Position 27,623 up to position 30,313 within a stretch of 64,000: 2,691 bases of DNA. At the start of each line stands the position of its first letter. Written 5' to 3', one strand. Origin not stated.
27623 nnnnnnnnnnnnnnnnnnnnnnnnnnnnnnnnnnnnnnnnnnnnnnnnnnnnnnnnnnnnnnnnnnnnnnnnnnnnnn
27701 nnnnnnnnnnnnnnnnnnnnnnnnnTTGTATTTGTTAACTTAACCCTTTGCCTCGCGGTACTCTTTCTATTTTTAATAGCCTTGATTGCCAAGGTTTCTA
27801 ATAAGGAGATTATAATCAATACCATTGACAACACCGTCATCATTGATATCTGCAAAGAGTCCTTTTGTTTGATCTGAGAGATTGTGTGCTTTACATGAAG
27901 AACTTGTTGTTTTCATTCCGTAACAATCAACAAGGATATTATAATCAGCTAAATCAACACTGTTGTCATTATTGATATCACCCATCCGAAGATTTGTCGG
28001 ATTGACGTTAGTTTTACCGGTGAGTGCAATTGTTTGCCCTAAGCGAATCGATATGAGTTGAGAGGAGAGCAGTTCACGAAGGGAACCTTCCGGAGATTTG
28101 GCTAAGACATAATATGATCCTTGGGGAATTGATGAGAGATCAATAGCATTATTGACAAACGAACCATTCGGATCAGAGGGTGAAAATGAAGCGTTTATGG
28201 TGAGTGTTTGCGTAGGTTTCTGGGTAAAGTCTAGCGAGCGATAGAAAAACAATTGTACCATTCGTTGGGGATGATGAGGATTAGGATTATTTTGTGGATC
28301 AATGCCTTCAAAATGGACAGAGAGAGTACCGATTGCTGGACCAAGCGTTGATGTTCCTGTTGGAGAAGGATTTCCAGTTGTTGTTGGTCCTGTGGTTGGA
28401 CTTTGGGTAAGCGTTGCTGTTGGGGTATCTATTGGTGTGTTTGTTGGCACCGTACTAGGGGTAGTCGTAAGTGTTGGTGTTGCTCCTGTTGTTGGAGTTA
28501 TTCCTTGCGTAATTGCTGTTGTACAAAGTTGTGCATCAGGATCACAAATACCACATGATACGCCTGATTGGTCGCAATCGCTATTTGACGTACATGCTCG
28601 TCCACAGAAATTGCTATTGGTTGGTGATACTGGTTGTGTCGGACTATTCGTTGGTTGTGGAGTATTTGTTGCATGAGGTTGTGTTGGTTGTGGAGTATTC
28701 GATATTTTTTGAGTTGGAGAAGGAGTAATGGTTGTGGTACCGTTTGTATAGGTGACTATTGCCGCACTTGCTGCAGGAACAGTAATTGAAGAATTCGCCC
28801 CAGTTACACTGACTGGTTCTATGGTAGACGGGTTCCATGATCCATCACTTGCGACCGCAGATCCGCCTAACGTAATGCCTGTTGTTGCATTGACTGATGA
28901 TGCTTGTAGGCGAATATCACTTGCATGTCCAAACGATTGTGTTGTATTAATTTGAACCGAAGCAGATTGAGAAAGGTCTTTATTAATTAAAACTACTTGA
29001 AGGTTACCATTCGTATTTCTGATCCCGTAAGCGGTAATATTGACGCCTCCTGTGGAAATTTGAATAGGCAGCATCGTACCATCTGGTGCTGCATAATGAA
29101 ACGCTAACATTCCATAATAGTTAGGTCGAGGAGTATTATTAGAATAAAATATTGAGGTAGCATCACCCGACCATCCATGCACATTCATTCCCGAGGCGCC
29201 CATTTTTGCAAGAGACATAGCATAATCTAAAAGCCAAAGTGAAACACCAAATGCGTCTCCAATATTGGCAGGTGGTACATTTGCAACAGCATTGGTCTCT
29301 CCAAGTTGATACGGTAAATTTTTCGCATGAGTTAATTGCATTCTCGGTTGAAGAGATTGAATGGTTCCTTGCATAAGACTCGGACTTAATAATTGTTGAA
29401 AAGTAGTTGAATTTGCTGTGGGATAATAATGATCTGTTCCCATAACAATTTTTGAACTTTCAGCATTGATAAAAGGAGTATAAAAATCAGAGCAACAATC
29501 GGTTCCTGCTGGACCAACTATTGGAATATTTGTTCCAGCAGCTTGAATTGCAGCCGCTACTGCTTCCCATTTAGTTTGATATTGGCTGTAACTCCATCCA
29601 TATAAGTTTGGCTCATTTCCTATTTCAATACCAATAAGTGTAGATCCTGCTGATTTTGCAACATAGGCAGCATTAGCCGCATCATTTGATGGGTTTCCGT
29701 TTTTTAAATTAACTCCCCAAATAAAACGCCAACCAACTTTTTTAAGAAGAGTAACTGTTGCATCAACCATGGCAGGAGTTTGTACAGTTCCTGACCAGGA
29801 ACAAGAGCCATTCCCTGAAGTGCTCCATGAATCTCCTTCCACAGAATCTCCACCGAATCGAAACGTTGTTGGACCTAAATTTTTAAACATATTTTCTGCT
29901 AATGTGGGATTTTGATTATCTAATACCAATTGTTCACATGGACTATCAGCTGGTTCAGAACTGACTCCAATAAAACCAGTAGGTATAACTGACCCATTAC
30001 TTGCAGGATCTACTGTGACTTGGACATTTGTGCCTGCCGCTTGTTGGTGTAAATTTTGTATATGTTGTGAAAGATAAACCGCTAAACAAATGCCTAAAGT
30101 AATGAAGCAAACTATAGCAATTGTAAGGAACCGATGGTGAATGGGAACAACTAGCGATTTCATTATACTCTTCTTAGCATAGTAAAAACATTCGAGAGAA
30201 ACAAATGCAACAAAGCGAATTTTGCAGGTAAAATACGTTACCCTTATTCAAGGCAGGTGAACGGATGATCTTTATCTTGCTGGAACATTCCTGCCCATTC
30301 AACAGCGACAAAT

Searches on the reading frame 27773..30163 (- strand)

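Call 3: search_protein_families(library=pfam, proteins=[window:27773-30163:-], max_evalue=1)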
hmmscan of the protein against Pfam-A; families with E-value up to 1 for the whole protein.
window:27773-30163:- (796 aa): 3 families
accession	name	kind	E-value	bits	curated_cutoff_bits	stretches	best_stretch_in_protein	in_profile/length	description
PF16862.10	Glyco_hydro_79C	-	9.6e-08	33.3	27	1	378-469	1-103/103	Glycosyl hydrolase family 79 C-terminal beta domain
PF00404.24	Dockerin_1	-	1.4e-07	32.1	22.9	1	728-791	2-56/57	Dockerin type I domain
PF17892.7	Cadherin_5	-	0.18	12.1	26.5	0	344-364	66-86/98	Cadherin-like domain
